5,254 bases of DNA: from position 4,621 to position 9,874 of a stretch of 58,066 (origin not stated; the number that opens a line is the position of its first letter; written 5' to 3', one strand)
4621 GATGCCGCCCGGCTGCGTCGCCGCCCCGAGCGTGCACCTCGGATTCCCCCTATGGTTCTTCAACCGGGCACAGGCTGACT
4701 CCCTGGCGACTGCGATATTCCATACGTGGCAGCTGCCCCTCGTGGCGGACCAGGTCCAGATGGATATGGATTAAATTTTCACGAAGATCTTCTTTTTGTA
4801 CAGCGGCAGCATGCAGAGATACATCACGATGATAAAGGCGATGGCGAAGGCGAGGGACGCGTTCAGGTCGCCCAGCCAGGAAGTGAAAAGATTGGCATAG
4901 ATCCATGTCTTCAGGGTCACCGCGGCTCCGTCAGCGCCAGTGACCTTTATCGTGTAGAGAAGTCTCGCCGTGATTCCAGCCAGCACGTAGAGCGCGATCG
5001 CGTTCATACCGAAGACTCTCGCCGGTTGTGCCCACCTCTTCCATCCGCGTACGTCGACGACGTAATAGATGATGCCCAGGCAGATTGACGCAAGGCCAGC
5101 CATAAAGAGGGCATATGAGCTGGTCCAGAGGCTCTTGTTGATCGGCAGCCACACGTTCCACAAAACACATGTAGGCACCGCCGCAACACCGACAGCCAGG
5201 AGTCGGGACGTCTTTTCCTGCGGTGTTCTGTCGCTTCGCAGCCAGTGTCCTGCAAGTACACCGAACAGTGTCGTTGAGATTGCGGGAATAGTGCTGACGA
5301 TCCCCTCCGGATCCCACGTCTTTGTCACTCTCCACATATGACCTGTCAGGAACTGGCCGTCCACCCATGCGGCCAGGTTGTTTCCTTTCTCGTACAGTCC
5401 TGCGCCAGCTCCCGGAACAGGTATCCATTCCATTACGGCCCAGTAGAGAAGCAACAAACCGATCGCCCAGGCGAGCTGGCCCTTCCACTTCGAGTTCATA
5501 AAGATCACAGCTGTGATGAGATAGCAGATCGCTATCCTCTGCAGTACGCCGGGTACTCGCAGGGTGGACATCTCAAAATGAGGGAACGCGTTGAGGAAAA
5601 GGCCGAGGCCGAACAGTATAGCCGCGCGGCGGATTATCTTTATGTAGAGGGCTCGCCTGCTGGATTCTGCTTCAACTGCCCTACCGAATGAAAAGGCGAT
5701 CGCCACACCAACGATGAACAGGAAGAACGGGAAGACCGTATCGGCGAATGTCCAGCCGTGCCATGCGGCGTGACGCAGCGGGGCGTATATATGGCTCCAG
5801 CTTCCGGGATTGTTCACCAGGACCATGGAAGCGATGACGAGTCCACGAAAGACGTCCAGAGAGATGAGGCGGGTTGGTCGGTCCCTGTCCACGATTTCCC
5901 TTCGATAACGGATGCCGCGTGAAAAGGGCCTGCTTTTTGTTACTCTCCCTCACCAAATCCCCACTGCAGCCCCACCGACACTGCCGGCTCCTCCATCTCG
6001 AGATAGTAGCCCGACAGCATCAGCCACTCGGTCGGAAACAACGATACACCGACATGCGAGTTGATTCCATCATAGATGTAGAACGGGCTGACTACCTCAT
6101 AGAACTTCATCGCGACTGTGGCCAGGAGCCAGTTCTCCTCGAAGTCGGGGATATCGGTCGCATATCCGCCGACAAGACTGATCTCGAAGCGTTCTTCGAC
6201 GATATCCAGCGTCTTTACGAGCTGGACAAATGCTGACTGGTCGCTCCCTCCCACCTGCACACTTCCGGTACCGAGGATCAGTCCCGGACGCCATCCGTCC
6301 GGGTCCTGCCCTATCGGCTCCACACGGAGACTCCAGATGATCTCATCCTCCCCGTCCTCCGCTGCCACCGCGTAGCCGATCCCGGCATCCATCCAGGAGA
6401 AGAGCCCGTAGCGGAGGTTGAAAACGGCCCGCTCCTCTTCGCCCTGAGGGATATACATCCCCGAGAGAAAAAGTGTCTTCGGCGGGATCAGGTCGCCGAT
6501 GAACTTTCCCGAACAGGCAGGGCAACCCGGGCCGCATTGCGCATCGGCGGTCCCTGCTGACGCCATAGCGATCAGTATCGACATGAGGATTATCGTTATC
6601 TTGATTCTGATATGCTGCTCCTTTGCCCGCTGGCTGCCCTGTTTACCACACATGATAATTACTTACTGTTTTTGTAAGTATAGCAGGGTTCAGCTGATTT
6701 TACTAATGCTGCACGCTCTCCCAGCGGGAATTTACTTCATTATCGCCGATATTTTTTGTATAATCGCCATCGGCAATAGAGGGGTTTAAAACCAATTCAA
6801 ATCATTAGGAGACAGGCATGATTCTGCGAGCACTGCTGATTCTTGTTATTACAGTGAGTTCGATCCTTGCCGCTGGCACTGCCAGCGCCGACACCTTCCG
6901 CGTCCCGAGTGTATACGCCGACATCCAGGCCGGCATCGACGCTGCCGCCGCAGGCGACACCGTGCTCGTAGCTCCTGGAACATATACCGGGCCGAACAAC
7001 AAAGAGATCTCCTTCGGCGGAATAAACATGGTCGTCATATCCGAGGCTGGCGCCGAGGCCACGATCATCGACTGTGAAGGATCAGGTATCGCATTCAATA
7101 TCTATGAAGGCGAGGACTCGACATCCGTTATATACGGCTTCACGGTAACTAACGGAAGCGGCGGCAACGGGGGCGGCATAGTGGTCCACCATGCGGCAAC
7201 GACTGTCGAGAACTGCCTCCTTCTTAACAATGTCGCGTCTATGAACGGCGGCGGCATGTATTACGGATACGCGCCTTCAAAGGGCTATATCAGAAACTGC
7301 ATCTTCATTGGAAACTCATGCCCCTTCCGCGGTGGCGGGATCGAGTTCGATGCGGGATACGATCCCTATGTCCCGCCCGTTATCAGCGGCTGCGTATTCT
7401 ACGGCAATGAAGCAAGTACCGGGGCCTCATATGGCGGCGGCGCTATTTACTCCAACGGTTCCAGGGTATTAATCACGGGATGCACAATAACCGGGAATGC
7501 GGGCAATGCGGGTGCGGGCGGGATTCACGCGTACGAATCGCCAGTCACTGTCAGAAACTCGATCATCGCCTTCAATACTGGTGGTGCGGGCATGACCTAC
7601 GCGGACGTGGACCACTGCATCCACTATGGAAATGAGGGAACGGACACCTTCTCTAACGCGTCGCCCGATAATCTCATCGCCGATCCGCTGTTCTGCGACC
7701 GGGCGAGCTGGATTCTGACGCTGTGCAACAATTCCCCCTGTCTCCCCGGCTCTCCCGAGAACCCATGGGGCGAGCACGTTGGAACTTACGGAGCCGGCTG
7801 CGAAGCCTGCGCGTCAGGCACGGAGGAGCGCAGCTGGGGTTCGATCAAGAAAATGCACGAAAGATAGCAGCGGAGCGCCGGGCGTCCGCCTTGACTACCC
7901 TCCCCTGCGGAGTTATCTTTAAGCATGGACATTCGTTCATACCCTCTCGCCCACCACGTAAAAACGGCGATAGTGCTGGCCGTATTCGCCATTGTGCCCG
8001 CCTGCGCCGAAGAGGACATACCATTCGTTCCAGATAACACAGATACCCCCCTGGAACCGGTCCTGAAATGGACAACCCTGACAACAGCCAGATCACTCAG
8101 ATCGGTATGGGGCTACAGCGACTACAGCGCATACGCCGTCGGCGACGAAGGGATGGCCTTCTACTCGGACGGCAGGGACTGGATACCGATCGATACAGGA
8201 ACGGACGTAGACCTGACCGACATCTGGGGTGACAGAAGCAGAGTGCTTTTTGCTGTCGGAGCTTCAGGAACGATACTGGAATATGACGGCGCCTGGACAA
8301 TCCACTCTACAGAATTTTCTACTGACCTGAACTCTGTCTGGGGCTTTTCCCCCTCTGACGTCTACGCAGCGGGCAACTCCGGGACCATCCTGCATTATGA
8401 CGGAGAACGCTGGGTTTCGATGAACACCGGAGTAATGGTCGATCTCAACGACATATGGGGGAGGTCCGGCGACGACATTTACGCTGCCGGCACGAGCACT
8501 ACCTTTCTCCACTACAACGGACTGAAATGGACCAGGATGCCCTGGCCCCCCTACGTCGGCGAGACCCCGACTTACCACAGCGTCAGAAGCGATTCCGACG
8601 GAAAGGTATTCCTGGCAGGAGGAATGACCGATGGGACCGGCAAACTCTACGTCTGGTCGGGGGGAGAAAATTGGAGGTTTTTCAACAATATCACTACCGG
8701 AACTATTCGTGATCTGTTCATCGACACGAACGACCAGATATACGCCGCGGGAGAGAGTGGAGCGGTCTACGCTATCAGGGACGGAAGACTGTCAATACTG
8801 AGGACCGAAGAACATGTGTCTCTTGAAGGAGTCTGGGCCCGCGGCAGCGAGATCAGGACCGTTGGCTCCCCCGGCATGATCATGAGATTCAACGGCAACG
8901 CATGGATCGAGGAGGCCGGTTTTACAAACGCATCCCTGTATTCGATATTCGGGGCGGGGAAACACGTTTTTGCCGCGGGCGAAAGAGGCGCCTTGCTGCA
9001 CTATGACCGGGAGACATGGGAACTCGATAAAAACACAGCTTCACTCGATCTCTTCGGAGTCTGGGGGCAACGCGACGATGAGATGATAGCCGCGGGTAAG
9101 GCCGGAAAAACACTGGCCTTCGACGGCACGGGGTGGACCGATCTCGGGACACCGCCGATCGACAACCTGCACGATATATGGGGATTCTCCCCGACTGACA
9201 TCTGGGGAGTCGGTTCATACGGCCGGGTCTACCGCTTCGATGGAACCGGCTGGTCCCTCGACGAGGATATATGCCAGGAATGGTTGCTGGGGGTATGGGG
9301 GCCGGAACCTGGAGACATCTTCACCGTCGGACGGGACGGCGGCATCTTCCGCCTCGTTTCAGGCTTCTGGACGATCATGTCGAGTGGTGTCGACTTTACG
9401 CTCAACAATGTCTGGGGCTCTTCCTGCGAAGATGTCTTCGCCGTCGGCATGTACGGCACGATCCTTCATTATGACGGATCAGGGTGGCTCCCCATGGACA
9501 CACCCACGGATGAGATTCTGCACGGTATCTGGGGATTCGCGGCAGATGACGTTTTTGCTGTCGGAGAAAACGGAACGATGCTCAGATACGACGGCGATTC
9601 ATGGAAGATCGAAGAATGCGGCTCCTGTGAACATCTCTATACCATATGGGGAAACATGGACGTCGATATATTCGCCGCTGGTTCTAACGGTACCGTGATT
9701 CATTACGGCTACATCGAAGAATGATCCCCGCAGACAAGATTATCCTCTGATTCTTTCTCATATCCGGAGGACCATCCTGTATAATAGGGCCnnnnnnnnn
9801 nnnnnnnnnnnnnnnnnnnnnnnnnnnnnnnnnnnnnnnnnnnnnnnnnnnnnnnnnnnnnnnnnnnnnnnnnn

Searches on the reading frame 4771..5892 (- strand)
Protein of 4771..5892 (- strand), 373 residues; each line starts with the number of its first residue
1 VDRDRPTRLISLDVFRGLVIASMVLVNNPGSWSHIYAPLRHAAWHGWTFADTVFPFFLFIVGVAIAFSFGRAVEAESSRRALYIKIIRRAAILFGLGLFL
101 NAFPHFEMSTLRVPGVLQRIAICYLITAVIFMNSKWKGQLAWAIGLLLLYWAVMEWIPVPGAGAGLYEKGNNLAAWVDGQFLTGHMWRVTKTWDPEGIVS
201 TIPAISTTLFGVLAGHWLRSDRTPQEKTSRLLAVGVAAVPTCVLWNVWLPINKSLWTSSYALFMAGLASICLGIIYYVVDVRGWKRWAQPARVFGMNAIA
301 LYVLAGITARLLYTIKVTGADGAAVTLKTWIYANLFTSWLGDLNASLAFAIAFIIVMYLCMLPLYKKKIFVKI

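Call 46: search_protein_families(library=pfam, proteins=[window:4771-5892:-], max_evalue=0.0001)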
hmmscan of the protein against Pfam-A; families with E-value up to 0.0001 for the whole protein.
window:4771-5892:- (373 aa): 3 families
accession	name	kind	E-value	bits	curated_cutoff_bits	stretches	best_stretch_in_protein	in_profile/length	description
PF07786.18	HGSNAT_cat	-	1e-09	38.7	22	1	8-223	1-189/222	Heparan-alpha-glucosaminide N-acetyltransferase, catalytic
PF01757.29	Acyl_transf_3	-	1e-06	28.5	31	1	10-362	2-323/326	Acyltransferase domain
PF16401.11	DUF5009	-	4.4e-06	26.7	25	1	11-159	4-166/260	Domain of unknown function (DUF5009)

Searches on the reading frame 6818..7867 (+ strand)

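Call 46: search_protein_families(library=pfam, proteins=[window:6818-7867:+], max_evalue=0.0001)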
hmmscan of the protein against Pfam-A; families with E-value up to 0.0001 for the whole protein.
window:6818-7867:+ (349 aa): 1 family
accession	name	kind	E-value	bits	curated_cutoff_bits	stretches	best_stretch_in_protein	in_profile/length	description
PF13229.12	Beta_helix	-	5.2e-09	36.4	25.9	1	188-273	58-138/158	Right handed beta helix region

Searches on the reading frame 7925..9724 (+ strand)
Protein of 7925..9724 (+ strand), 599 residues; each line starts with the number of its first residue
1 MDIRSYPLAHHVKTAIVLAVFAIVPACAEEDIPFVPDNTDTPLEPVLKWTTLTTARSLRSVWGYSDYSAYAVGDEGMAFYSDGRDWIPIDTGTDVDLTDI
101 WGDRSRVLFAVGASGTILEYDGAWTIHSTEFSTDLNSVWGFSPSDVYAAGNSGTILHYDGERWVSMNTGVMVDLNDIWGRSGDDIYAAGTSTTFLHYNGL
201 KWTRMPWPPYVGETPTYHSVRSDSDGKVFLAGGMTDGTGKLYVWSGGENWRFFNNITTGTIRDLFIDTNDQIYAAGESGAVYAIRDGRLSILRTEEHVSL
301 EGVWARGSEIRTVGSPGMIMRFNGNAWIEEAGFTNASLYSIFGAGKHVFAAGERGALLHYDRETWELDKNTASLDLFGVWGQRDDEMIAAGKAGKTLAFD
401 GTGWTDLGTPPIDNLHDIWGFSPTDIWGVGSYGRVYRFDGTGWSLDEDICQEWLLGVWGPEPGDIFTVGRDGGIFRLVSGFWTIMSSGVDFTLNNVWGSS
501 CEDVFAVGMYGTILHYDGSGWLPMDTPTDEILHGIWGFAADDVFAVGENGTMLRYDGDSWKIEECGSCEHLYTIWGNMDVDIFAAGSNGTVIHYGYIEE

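Call 46: search_protein_families(library=pfam, proteins=[window:7925-9724:+], max_evalue=0.0001)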
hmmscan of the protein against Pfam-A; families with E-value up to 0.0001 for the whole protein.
window:7925-9724:+ (599 aa): 1 family
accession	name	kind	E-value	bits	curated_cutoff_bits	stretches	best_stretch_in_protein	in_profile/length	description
PF23366.1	Beta-prop_HVO_0234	-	4.9e-05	23.5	27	0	379-563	89-261/274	HVO_0234-like, beta propeller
